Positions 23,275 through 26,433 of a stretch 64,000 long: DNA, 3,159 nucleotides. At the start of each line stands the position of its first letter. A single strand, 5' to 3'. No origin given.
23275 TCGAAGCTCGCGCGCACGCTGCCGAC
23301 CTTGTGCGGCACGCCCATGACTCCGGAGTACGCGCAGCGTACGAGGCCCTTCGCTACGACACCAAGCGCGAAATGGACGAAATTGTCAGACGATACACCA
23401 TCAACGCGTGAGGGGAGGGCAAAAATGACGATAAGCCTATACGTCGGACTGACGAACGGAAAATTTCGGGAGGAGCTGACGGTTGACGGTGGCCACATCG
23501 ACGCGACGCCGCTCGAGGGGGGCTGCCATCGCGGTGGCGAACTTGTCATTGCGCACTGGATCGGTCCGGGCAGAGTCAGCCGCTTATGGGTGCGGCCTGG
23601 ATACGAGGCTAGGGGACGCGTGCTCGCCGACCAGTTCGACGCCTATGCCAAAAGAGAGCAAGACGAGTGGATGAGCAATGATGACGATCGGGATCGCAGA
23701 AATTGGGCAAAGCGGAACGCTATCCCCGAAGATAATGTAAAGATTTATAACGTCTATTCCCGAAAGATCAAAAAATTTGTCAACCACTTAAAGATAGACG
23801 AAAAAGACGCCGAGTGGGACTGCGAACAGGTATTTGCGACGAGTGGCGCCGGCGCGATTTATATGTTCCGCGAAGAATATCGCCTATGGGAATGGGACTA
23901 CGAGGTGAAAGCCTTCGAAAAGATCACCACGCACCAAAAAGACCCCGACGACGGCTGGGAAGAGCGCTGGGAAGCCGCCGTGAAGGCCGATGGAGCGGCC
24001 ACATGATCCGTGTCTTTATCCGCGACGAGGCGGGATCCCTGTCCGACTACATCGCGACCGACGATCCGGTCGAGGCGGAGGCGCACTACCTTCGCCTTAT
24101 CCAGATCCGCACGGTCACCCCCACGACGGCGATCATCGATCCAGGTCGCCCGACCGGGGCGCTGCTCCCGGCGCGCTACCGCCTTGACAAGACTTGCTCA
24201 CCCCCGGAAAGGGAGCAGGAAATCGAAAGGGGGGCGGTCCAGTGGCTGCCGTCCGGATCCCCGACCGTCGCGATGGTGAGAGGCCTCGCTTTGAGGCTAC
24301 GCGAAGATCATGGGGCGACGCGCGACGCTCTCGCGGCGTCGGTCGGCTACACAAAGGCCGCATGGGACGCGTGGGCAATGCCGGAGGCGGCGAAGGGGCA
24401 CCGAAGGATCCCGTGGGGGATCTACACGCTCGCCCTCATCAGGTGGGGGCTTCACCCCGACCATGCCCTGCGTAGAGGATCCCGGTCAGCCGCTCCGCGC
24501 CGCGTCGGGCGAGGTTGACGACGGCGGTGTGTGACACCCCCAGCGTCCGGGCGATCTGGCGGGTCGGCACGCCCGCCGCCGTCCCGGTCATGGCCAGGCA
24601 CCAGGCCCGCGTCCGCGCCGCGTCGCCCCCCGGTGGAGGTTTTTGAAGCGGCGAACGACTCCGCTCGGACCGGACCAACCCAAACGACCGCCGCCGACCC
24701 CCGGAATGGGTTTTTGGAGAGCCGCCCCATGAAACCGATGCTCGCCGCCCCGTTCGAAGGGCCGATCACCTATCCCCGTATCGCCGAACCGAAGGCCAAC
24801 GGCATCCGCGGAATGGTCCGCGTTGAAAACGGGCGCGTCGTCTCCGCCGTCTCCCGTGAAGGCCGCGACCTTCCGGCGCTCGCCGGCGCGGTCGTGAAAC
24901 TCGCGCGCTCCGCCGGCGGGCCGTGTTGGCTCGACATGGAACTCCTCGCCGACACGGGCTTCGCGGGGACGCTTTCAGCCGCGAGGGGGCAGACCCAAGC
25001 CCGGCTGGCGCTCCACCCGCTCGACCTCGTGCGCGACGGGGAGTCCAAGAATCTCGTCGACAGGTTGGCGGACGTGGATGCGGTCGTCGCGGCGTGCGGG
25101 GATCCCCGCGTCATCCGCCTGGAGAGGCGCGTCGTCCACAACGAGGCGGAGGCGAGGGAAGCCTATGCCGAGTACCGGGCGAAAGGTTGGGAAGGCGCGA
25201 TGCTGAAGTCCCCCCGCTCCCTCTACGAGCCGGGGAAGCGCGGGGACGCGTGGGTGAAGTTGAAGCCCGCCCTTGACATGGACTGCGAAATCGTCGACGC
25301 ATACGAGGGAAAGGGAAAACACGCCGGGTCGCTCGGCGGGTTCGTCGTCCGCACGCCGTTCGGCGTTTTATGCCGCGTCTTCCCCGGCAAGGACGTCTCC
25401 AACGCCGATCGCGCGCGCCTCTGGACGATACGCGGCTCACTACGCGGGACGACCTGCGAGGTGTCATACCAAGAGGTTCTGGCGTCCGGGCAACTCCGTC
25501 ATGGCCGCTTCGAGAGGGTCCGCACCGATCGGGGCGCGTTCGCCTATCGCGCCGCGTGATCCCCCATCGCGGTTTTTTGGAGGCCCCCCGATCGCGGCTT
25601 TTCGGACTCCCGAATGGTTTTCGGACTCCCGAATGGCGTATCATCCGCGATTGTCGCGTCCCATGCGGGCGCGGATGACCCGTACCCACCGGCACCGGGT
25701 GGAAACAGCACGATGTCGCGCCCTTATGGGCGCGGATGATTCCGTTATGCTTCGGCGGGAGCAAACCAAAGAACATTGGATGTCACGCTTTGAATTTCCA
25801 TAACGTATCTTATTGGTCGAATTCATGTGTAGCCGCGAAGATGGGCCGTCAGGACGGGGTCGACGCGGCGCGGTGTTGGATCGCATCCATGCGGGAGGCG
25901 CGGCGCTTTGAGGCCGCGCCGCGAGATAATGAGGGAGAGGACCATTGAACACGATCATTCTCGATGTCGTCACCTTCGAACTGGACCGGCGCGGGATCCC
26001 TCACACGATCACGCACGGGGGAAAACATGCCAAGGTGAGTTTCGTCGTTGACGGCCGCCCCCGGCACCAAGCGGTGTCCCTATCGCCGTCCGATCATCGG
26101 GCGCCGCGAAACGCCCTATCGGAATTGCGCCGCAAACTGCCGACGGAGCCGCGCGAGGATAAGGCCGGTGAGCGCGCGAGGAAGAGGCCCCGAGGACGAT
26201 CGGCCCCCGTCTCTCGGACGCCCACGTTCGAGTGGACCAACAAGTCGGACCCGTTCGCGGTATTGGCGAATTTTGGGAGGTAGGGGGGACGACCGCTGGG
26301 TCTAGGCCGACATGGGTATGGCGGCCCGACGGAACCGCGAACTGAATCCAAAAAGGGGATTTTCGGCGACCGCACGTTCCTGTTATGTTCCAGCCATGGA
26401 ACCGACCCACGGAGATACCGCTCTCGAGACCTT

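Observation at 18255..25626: Strand-specific C-run/GGAGG/T-run motif repeated at least 12 times, only in the accessory island, at gene and domain junctions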

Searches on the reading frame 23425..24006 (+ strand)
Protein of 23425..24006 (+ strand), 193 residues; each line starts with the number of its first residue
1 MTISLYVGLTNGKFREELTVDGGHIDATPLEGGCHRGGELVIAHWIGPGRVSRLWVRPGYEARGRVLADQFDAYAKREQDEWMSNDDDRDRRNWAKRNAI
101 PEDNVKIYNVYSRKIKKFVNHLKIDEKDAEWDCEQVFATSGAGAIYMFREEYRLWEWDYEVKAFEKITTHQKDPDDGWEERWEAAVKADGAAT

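Call 13: search_protein_families(library=pfam, proteins=[window:23425-24006:+], max_evalue=0.01)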
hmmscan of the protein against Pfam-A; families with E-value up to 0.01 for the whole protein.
window:23425-24006:+ (193 aa): 1 family
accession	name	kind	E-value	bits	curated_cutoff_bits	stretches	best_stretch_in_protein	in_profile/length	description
PF09533.15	DUF2380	-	0.0043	17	26.3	1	90-189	58-158/187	Predicted lipoprotein of unknown function (DUF2380)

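Call 14: search_protein_families(library=phrogs, proteins=[window:23425-24006:+], max_evalue=0.01)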
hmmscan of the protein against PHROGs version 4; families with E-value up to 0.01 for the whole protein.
window:23425-24006:+ (193 aa): 0 families

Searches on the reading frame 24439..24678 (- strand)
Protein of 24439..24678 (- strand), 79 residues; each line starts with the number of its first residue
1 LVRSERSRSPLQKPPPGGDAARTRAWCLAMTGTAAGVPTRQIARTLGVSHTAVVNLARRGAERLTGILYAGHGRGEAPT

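Call 57: search_protein_families(library=pfam, proteins=[window:24439-24678:-], max_evalue=0.05)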
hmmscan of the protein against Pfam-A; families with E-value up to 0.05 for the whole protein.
window:24439-24678:- (79 aa): 7 families
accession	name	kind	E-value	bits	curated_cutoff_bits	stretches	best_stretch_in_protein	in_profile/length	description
PF18024.7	HTH_50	-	2.1e-05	24.5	27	1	39-59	26-46/50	Helix-turn-helix domain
PF13936.12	HTH_38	-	0.0015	18.7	27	1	31-59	15-43/44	Helix-turn-helix domain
PF13384.12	HTH_23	-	0.0018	18.5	24.6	1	22-59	3-40/50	Homeodomain-like domain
PF12802.13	MarR_2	-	0.007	16.9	27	1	23-60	6-44/61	MarR family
PF13551.12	HTH_29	-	0.021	15.3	28.1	1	34-64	9-44/64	Winged helix-turn helix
PF08281.18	Sigma70_r4_2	-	0.04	14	25.7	0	36-64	26-54/54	Sigma-70, region 4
PF00196.25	GerE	-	0.047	13.8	23.5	0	30-53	11-34/57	Bacterial regulatory proteins, luxR family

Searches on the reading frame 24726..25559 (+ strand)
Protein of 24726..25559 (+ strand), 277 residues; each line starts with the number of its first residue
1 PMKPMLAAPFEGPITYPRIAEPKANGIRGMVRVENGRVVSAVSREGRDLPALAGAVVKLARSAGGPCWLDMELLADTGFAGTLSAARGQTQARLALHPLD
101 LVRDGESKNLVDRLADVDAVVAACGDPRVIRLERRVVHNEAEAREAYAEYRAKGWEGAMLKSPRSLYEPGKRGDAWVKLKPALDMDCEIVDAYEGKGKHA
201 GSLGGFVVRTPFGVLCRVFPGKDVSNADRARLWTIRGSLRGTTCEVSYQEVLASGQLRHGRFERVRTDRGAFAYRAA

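Call 13: search_protein_families(library=pfam, proteins=[window:24726-25559:+], max_evalue=0.01)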
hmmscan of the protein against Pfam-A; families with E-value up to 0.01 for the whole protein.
window:24726-25559:+ (277 aa): 3 families
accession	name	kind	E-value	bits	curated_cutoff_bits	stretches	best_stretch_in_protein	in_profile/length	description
PF01068.26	DNA_ligase_A_M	-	8.4e-16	58.7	26.2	1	4-180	1-204/204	ATP dependent DNA ligase domain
PF14743.12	DNA_ligase_OB_2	-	2.3e-08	34.3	28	1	194-266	1-66/66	DNA ligase OB-like domain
PF04679.21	DNA_ligase_A_C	-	0.00036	21.3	27.5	1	243-269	68-94/94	ATP dependent DNA ligase C terminal region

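Call 14: search_protein_families(library=phrogs, proteins=[window:24726-25559:+], max_evalue=0.01)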
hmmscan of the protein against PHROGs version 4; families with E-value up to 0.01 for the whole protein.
window:24726-25559:+ (277 aa): 2 families
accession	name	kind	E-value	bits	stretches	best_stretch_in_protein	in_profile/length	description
phrog_114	-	DNA, RNA and nucleotide metabolism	2.3e-58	199.2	1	2-269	221-501/634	ATP-dependent DNA ligase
phrog_30362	-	DNA, RNA and nucleotide metabolism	3.3e-08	34.6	1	146-267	7-135/144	DNA ligase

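Call 55: find_homologous_proteins(query=window:24726-25559:+, max_evalue=1e-20)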
Query window:24726-25559:+ (277 aa): 1 proteins with E <= 1e-20 among 8000 candidates.
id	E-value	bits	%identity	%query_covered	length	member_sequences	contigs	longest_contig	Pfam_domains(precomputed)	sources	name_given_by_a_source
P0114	1.6e-180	616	100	100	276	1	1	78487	PF14743.13,PF01068.27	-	-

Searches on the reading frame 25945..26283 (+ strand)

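Call 13: search_protein_families(library=pfam, proteins=[window:25945-26283:+], max_evalue=0.01)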
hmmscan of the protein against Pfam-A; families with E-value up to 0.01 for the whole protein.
window:25945-26283:+ (112 aa): 0 families

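Call 14: search_protein_families(library=phrogs, proteins=[window:25945-26283:+], max_evalue=0.01)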
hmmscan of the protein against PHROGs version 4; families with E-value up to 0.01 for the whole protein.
window:25945-26283:+ (112 aa): 2 families
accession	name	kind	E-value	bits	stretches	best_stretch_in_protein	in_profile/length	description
phrog_2053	-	unknown function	7.7e-10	39.5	1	8-67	11-67/72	-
phrog_2089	-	unknown function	3.3e-05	24.6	1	24-66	51-89/107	-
